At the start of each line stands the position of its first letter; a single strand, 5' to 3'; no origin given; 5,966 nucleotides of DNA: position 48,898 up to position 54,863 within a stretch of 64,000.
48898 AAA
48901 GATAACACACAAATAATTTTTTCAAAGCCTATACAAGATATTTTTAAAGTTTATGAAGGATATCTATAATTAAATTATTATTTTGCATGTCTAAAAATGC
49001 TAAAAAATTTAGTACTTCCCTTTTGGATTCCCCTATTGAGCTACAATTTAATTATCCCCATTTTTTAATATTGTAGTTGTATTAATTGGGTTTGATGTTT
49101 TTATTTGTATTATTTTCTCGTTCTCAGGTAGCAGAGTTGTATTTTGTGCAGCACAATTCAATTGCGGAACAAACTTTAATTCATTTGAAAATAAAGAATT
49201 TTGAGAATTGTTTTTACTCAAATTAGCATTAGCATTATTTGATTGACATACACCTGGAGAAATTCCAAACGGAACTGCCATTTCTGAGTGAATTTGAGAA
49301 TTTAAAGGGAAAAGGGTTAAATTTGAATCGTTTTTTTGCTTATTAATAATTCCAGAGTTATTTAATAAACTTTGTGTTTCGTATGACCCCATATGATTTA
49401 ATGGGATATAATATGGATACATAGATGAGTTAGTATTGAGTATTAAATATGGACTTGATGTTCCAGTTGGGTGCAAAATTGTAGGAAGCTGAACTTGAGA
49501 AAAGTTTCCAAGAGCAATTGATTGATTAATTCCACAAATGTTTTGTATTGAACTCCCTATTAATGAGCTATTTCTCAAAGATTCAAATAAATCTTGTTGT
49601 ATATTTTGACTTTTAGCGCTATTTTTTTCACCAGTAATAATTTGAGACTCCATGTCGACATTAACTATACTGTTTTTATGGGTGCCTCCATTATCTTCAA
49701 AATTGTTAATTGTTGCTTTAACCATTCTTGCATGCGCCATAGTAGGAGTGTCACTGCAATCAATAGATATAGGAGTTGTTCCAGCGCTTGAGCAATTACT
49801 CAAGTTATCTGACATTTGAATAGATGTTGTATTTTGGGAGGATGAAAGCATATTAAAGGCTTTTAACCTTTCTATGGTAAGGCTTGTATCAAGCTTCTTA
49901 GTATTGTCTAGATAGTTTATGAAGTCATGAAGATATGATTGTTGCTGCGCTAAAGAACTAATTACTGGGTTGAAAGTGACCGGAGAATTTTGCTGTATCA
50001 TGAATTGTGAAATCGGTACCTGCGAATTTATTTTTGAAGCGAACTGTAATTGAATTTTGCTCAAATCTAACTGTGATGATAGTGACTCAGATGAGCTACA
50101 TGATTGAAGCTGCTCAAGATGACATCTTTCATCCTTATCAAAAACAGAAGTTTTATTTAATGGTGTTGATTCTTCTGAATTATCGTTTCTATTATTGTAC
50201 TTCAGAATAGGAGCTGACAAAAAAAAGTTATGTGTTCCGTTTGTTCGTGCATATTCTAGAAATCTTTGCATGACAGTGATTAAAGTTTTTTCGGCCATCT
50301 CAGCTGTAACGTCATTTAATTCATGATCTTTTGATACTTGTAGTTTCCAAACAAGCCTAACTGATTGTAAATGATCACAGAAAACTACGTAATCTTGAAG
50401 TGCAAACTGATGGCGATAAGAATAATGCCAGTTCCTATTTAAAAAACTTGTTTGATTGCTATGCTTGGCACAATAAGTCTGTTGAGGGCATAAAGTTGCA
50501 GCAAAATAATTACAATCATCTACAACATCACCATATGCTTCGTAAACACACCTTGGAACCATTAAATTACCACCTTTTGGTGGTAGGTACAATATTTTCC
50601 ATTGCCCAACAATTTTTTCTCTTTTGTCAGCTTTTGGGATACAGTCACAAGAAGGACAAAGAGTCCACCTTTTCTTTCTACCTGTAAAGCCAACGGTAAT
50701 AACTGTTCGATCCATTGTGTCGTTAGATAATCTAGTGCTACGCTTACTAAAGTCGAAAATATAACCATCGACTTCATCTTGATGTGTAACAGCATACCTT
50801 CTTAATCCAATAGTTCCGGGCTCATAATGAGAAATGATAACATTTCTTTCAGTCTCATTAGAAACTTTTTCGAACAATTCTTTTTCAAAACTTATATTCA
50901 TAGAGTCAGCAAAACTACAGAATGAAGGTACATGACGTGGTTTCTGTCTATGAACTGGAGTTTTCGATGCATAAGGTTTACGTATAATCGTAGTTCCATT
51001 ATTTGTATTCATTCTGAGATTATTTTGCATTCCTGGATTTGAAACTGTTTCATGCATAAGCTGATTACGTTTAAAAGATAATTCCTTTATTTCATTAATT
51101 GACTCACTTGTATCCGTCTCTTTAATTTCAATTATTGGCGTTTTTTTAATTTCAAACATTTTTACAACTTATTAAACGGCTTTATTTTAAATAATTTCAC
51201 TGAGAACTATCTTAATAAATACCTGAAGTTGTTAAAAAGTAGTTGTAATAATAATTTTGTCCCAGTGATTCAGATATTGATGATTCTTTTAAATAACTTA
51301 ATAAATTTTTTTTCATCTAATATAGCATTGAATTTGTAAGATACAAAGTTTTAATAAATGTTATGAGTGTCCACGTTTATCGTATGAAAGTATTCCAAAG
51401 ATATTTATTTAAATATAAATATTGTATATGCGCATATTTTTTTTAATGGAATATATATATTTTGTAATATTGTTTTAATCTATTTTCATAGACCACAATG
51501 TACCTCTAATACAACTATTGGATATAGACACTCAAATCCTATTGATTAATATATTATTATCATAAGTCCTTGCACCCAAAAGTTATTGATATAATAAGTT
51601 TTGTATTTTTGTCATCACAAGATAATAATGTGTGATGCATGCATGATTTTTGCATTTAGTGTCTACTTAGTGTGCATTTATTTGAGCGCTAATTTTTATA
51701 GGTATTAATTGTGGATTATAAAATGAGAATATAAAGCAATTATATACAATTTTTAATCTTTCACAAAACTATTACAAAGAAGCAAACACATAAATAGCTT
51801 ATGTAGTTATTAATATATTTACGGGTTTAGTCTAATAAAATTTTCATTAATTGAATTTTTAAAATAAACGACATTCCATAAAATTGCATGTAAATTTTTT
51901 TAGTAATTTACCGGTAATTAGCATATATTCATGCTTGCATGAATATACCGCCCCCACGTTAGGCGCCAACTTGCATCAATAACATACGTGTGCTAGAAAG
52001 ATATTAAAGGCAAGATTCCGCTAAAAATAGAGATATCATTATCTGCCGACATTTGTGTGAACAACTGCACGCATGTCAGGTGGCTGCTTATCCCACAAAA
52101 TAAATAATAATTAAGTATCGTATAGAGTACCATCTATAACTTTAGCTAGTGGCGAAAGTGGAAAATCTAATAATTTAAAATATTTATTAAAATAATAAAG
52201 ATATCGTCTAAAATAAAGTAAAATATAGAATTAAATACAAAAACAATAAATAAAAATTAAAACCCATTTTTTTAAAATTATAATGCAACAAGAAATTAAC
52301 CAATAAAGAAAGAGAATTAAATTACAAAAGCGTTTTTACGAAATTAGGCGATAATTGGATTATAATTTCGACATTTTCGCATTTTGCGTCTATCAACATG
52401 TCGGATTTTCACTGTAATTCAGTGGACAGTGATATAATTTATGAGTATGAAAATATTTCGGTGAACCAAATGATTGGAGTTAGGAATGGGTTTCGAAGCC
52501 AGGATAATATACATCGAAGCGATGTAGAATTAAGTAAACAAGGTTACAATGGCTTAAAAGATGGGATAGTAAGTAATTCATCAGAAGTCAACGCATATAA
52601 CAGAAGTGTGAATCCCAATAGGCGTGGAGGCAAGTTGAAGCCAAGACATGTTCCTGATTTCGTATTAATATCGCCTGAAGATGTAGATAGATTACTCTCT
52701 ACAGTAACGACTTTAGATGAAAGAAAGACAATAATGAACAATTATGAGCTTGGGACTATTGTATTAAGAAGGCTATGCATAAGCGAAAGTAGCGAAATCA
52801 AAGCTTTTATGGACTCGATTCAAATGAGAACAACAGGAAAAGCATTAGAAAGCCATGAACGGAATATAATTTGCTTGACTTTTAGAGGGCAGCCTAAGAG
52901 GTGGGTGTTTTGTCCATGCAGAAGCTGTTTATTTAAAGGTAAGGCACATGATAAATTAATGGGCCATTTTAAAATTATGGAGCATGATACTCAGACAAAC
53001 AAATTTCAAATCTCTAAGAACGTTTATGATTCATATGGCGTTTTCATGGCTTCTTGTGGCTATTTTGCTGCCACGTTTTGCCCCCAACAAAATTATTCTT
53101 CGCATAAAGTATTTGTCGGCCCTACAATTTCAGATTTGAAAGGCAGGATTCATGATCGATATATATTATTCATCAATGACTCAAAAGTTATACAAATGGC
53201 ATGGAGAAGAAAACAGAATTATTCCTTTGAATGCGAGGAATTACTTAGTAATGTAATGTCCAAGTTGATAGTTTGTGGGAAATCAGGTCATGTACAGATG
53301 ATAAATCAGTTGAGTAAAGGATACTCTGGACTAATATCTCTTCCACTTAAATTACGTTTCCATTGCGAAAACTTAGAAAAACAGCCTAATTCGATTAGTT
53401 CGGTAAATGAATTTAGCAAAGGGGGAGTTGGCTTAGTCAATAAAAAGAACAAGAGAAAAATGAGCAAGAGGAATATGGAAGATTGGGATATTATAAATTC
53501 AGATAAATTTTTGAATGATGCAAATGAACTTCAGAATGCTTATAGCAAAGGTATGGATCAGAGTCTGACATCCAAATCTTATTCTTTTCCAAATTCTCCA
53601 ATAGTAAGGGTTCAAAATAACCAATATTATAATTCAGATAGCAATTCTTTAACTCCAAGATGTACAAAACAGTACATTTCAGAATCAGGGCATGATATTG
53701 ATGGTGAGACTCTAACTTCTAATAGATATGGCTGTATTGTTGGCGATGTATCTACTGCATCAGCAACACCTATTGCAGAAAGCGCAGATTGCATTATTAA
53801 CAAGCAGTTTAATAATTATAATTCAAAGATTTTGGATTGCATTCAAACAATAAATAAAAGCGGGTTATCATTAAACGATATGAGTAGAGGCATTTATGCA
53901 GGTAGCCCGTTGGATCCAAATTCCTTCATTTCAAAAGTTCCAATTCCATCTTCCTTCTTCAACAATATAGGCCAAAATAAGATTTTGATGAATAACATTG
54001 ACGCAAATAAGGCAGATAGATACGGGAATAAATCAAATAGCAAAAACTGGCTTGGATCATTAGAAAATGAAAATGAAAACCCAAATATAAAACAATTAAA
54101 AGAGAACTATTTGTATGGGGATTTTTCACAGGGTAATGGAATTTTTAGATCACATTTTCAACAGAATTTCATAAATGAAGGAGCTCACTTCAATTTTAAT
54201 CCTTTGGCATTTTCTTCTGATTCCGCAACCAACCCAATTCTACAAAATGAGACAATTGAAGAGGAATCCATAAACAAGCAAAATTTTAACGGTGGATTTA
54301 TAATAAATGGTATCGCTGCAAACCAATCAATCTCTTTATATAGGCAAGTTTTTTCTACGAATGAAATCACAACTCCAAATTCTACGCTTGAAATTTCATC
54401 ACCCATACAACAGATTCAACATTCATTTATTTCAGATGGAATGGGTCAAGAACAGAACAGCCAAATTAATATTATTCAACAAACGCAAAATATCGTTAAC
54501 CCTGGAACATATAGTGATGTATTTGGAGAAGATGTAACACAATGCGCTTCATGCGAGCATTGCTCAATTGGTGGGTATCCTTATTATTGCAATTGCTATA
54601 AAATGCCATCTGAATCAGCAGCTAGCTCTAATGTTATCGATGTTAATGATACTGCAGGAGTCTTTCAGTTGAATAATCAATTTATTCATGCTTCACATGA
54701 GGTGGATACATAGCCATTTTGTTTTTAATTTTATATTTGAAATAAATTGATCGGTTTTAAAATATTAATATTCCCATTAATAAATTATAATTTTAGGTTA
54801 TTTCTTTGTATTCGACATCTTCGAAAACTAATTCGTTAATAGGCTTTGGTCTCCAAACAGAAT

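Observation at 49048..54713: Head-to-head paralog pair sharing an unassigned conserved Cys-containing domain of about 250 aa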

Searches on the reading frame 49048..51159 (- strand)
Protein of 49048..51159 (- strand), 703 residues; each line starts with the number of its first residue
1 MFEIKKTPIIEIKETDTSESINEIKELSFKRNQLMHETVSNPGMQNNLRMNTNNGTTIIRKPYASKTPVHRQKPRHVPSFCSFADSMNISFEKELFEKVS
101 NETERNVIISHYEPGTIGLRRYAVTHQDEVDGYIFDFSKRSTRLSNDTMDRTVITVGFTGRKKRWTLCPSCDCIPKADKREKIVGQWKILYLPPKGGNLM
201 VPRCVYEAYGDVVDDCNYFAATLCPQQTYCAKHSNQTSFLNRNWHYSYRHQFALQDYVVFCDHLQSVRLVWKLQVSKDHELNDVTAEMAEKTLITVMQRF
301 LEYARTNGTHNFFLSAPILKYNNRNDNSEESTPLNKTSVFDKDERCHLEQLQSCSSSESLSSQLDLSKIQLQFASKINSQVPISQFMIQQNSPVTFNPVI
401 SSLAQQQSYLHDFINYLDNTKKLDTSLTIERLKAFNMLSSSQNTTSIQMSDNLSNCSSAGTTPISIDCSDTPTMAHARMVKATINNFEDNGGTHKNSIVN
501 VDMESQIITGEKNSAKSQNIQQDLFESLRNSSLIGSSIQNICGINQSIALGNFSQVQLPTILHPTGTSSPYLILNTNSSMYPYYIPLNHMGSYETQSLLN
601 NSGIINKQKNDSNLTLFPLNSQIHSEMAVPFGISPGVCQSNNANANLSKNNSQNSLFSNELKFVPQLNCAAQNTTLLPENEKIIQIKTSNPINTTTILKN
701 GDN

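Call 4: search_protein_families(library=pfam, proteins=[window:49048-51159:-], max_evalue=1)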
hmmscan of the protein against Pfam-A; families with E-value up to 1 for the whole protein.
window:49048-51159:- (703 aa): 0 families

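Call 12: list_cluster_members(proteins=[window:49048-51159:-, window:52398-54713:+, window:54793-56313:-, window:58651-59736:-, window:61704-63035:+])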
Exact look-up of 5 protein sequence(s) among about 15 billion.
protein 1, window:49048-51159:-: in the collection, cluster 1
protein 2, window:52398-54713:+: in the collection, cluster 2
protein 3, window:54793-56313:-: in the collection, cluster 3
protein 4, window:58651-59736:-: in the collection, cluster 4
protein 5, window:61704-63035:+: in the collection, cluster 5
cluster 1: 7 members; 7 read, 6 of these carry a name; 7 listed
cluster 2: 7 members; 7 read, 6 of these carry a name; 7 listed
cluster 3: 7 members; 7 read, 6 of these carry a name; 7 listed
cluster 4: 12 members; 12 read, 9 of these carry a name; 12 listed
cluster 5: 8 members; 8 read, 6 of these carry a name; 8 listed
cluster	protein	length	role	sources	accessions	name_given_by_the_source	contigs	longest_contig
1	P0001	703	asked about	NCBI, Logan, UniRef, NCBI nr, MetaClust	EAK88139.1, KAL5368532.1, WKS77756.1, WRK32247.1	hypothetical protein [Cryptosporidium parvum Iowa II] | Uncharacterized protein n=2 Tax=Cryptosporidium parvum TaxID=5807 RepID=Q5CRY5_CRYPI | status=active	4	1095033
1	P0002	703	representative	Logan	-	-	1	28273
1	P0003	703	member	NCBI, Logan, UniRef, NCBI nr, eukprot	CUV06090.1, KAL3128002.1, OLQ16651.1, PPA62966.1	unnamed protein product [Cryptosporidium hominis] | Uncharacterized protein n=1 Tax=Cryptosporidium hominis TaxID=237895 ... | hypothetical protein ChTU502y2012_385g0100 [Cryptosporidium hominis]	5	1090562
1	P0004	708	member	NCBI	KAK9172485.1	Uncharacterized protein cmbei_5001005 [Cryptosporidium meleagridis]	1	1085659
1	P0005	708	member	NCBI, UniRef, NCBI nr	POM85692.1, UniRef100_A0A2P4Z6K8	hypothetical protein CmeUKMEL1_18690 [Cryptosporidium meleagridis] | Uncharacterized protein n=1 Tax=Cryptosporidium meleagridis TaxID=93969 ...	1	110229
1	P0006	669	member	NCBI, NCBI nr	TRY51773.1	Uncharacterized protein CTYZ_00003266 [Cryptosporidium tyzzeri]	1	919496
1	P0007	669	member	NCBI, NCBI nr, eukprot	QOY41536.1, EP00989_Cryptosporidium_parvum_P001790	Uncharacterized protein CPATCC_0022820 [Cryptosporidium parvum] | QOY41536.1 hypothetical protein CPATCC_002101 [Cryptosporidium parvum]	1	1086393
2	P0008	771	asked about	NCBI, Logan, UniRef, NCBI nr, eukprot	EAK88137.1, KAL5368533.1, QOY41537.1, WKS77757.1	hypothetical protein [Cryptosporidium parvum Iowa II] | Uncharacterized protein n=2 Tax=Cryptosporidium parvum TaxID=5807 RepID=Q5CRY4_CRYPI | QOY41537.1 hypothetical protein CPATCC_002102 [Cryptosporidium parvum]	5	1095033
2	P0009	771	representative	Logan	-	-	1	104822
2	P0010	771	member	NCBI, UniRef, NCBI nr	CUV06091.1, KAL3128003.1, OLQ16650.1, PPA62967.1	unnamed protein product [Cryptosporidium hominis] | Uncharacterized protein n=1 Tax=Cryptosporidium hominis TaxID=237895 ... | hypothetical protein ChTU502y2012_385g0095 [Cryptosporidium hominis]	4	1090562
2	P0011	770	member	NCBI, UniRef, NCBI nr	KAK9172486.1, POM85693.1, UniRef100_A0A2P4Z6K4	hypothetical protein CmeUKMEL1_18695 [Cryptosporidium meleagridis] | Uncharacterized protein n=1 Tax=Cryptosporidium meleagridis TaxID=93969 ...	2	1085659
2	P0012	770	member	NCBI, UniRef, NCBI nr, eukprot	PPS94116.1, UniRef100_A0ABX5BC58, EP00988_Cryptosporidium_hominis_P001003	Uncharacterized protein GY17_00002984 [Cryptosporidium hominis] | C2H2-type domain-containing protein n=1 Tax=Cryptosporidium hominis TaxID=237895 ... | PPS94116.1 Uncharacterized protein GY17_00002984 [Cryptosporidium hominis]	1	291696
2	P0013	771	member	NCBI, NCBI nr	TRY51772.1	Uncharacterized protein CTYZ_00003267 [Cryptosporidium tyzzeri]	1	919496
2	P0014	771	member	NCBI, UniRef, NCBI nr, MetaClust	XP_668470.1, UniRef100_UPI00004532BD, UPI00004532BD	hypothetical protein [Cryptosporidium hominis TU502] | hypothetical protein n=1 Tax=Cryptosporidium hominis (strain TU502) TaxID=353151 ... | status=active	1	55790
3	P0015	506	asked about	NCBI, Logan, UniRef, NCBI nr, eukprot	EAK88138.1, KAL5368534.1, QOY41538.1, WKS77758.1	apicomplexan conserved protein with 9 transmembrane domain [Cryptosporidium parvum Iowa ... | Apicomplexan conserved protein with 9 transmembrane domain n=2 Tax=Cryptosporidium parvum ... | QOY41538.1 hypothetical protein CPATCC_002103 [Cryptosporidium parvum]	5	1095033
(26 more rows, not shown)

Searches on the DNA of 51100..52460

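Call 63: search_rna_families(source=window, start=51100, end=52460, threshold=evalue, max_evalue=1)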
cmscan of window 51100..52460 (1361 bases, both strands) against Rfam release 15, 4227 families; matches with E-value up to 1: 0.
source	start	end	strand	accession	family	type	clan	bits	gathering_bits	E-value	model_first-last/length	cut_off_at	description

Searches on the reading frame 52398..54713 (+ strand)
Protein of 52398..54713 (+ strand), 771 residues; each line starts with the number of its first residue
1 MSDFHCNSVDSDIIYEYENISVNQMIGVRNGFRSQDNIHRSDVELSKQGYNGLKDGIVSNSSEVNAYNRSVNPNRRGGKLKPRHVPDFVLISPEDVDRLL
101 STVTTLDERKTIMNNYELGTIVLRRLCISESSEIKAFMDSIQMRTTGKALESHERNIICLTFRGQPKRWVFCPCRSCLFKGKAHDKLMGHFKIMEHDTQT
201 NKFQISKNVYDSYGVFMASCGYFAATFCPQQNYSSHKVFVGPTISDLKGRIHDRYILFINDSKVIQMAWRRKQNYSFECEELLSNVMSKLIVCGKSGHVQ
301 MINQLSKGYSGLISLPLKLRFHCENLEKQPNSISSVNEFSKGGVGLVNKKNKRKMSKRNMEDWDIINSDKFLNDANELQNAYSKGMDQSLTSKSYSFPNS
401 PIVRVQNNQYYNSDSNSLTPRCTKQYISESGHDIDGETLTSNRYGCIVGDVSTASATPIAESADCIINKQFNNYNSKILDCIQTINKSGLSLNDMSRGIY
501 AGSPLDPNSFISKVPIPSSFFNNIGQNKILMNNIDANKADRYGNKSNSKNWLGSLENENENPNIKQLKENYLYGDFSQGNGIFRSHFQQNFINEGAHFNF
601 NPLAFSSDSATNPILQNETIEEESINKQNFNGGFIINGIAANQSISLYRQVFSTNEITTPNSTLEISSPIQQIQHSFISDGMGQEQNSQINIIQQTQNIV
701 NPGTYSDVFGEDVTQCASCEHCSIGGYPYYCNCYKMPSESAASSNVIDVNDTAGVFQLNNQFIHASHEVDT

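Call 4: search_protein_families(library=pfam, proteins=[window:52398-54713:+], max_evalue=1)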
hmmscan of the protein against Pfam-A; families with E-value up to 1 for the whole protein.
window:52398-54713:+ (771 aa): 1 family
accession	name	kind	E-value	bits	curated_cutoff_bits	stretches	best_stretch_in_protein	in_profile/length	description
PF10050.14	DUF2284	-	0.066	13.4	25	1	671-758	58-143/161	Predicted metal-binding protein (DUF2284)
